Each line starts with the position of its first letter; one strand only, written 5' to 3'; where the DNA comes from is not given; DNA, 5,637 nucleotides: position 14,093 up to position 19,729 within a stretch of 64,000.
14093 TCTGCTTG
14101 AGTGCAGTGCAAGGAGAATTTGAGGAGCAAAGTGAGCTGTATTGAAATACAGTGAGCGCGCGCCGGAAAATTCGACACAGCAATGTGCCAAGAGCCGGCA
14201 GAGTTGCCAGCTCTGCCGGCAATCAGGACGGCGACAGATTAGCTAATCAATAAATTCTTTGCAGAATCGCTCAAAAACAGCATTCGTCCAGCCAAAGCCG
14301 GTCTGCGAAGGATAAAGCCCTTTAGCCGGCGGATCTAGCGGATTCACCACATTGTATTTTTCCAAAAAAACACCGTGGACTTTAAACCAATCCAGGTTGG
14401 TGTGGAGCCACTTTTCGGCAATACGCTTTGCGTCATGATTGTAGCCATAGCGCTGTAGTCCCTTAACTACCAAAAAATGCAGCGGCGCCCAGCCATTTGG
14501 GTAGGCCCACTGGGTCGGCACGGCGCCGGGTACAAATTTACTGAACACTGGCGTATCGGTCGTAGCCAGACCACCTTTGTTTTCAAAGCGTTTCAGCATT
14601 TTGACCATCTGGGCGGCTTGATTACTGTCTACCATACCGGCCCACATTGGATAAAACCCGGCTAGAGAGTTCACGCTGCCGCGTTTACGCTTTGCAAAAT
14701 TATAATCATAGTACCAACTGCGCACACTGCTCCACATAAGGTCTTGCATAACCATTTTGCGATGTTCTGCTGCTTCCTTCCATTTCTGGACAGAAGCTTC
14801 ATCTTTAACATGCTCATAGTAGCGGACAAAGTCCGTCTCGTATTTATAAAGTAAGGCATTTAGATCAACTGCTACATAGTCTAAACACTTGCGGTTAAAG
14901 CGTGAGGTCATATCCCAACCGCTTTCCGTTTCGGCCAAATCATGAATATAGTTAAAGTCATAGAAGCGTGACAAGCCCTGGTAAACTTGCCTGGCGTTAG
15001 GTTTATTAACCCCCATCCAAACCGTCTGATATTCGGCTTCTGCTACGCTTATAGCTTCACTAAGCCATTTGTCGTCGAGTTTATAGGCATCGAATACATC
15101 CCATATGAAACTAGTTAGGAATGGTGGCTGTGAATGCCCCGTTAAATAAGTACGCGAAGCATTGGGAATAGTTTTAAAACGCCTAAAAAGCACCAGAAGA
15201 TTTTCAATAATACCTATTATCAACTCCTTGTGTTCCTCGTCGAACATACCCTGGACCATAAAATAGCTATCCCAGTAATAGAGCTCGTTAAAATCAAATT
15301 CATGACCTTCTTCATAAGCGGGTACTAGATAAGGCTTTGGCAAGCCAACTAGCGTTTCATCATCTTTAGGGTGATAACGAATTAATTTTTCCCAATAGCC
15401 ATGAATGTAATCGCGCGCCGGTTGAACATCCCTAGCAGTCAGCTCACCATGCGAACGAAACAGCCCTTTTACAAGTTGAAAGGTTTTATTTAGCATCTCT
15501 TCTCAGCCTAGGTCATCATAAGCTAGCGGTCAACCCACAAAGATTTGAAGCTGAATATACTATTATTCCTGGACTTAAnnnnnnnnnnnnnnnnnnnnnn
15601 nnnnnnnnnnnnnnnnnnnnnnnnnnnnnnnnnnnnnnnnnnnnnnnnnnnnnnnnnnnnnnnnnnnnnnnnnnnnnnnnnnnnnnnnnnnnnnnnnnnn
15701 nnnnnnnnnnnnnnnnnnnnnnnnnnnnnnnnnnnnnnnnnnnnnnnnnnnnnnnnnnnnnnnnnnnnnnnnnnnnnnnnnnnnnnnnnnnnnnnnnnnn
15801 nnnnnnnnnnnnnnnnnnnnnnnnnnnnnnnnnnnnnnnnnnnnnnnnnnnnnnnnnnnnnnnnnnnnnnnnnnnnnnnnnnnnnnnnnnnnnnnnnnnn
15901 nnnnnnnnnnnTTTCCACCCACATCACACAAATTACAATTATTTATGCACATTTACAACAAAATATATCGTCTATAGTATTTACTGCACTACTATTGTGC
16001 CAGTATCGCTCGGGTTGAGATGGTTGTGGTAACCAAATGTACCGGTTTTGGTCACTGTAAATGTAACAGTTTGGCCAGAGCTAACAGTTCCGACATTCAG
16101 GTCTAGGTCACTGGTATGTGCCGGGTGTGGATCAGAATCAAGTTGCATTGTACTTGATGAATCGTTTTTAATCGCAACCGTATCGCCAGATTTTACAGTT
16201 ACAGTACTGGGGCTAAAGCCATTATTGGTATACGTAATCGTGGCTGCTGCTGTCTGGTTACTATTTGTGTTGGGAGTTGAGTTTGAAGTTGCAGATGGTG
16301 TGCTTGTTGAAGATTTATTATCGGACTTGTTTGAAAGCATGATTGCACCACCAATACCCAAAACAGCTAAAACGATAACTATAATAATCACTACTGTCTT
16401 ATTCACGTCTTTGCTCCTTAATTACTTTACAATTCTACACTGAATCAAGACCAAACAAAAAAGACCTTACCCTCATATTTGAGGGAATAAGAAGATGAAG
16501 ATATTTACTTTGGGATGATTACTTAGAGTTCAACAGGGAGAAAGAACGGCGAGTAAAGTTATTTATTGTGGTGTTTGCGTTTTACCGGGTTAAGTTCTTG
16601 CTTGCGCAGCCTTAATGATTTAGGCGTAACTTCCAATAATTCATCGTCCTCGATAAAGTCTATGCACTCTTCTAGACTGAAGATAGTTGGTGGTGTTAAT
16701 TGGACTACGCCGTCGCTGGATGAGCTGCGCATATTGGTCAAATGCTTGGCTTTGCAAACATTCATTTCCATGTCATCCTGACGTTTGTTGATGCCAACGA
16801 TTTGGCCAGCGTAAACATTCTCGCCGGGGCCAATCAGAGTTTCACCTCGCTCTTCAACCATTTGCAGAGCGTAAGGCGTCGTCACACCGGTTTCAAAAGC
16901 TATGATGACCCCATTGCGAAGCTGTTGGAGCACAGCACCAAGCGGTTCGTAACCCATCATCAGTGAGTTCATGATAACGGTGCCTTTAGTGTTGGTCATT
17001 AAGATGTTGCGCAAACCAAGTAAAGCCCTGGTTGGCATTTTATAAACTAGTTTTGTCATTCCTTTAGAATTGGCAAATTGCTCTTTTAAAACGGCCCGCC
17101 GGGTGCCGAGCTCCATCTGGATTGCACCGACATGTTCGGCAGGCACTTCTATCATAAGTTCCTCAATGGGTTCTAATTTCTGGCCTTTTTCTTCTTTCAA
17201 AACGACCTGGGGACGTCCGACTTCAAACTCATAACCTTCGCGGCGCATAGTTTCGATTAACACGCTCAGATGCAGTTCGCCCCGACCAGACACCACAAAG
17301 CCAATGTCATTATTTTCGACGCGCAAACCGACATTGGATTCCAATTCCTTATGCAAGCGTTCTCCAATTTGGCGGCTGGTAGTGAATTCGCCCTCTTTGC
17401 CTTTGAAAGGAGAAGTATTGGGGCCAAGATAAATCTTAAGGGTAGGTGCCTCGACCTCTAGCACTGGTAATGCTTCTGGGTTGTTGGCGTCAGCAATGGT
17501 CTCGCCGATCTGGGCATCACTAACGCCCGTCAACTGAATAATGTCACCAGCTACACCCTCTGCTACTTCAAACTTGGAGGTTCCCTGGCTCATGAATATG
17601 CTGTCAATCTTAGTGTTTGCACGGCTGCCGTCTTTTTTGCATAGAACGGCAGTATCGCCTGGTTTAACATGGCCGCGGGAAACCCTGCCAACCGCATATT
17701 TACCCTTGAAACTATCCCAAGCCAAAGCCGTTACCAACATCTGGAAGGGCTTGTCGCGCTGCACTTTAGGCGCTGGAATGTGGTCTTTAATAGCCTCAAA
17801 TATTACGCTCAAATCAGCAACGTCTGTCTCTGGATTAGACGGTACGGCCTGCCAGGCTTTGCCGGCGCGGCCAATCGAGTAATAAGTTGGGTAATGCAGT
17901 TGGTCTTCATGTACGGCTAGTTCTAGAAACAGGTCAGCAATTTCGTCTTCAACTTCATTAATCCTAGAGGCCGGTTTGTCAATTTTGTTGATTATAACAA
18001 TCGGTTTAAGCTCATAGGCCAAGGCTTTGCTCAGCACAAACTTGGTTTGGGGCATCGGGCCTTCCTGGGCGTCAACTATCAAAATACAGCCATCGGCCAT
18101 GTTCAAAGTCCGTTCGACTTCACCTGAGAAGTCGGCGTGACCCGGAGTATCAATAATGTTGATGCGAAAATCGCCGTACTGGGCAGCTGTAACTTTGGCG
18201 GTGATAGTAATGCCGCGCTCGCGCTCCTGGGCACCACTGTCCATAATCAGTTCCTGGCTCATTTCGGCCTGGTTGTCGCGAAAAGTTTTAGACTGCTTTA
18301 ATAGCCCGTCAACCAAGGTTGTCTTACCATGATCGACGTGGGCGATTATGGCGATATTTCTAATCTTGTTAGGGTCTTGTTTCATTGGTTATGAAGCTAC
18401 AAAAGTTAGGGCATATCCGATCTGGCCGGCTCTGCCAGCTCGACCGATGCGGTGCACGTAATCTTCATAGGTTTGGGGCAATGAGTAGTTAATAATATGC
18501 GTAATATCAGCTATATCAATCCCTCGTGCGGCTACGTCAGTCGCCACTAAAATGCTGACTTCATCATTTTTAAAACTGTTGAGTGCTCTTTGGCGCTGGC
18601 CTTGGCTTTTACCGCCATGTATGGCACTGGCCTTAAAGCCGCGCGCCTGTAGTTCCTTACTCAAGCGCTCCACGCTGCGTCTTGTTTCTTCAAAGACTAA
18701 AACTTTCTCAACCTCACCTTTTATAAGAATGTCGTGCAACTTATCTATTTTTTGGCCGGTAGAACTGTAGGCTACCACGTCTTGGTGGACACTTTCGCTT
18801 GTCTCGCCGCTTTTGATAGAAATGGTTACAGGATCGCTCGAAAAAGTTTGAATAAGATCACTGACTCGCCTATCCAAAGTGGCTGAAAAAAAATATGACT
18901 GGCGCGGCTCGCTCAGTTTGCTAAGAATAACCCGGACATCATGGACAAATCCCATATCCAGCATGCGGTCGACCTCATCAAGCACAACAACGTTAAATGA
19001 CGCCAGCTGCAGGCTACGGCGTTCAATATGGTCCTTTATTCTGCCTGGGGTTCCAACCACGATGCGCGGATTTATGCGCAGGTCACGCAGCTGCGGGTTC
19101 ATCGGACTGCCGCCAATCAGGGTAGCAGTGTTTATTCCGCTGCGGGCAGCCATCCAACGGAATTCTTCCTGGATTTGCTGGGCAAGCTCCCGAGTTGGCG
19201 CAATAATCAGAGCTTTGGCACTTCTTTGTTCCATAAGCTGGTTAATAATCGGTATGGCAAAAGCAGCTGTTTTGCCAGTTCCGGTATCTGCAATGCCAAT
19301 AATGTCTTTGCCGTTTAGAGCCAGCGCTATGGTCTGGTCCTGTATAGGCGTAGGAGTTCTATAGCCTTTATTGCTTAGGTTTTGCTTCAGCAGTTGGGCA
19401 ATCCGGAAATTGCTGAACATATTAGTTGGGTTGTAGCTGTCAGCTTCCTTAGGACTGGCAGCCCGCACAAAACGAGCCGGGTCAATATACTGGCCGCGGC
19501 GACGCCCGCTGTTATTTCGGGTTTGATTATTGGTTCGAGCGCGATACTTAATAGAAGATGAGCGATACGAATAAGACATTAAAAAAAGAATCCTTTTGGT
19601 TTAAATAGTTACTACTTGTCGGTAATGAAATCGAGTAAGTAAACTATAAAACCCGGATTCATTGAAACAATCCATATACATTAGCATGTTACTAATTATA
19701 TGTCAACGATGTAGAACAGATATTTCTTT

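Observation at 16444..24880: Three-copy intergenic module (Family B) combining terminator hairpins with a decayed small ORF that shows codon-level conservation; two of the three interruptions are TGA where paralogs have TGG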

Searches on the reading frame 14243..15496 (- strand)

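Call 11: search_protein_families(library=pfam, proteins=[window:14243-15496:-], max_evalue=0.01)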
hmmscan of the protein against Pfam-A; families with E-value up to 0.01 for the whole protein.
window:14243-15496:- (417 aa): 2 families
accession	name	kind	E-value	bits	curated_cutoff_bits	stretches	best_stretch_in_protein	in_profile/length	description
PF01204.24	Trehalase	-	1.7e-83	281.7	21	2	185-414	282-510/512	Trehalase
PF22422.2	MGH1-like_GH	-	1.4e-14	54.9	27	1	174-367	122-328/356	Mannosylglycerate hydrolase MGH1-like glycoside hydrolase domain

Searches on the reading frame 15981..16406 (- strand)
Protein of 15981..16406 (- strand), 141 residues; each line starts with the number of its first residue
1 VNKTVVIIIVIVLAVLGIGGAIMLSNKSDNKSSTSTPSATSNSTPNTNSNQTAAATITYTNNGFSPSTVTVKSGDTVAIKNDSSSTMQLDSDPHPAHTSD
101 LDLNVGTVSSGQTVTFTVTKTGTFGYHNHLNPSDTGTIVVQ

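Call 10: search_protein_families(library=pfam, proteins=[window:15981-16406:-], max_evalue=0.01)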
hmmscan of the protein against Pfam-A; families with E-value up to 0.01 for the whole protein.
window:15981-16406:- (141 aa): 2 families
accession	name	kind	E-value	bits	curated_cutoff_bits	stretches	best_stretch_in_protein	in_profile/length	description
PF13473.12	Cupredoxin_1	-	3.2e-10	40.4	27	1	46-140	14-104/104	Cupredoxin-like domain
PF00127.26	Copper-bind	-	0.0023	18.8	21.2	1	63-127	13-83/99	Copper binding proteins, plastocyanin/azurin family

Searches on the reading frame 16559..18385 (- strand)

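Call 10: search_protein_families(library=pfam, proteins=[window:16559-18385:-], max_evalue=0.01)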
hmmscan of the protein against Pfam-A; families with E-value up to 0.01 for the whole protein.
window:16559-18385:- (608 aa): 8 families
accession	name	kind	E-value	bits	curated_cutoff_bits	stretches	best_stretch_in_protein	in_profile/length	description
PF00009.33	GTP_EFTU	-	4e-55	186.7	26.5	1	7-204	2-187/188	Elongation factor Tu GTP binding domain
PF21018.2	BipA_C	-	5.8e-43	145.6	23.8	1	491-599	1-109/110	TypA/BipA C-terminal domain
PF00679.30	EFG_C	-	2.2e-15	56.9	27.9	1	403-488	2-87/89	Elongation factor G C-terminus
PF03144.31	GTP_EFTU_D2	-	4.5e-14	53.1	30.3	1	228-298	1-73/73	Elongation factor Tu domain 2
PF22042.2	EF-G_D2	-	7.1e-08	32.9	27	1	213-298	1-82/84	Elongation factor G domain 2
PF01926.29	MMR_HSR1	-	3.8e-05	24.2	21.9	1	11-134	2-113/113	50S ribosome-binding GTPase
PF14492.12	EFG_III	-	0.00028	21.3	27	1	338-390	19-74/75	Elongation Factor G, domain III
PF00735.24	Septin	-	0.0022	17.8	26.2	1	11-86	7-75/280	Septin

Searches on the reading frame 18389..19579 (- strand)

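Call 10: search_protein_families(library=pfam, proteins=[window:18389-19579:-], max_evalue=0.01)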
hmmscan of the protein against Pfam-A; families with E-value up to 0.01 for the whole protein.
window:18389-19579:- (396 aa): 7 families
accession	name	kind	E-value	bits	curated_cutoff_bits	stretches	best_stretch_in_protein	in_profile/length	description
PF00270.35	DEAD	-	9.4e-51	172.3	26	1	77-241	1-166/167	DEAD/DEAH box helicase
PF00271.37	Helicase_C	-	4.1e-35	120.8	23.5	1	276-385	1-110/110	Helicase conserved C-terminal domain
PF04851.21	ResIII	-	6e-12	46.2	22.5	1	93-235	26-162/164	Type III restriction enzyme, res subunit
PF13245.12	AAA_19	-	1.9e-06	28.5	25.1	1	80-208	1-103/134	AAA domain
PF16203.11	ERCC3_RAD25_C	-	0.00088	19.1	27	1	291-384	61-151/248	ERCC3/RAD25/XPB C-terminal helicase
PF13604.12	AAA_30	-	0.0025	18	27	1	80-142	6-68/191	AAA domain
PF05127.21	NAT10_TcmA_helicase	-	0.007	16.7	22.7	0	96-149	3-55/176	RNA cytidine acetyltransferase NAT10/TcmA, helicase domain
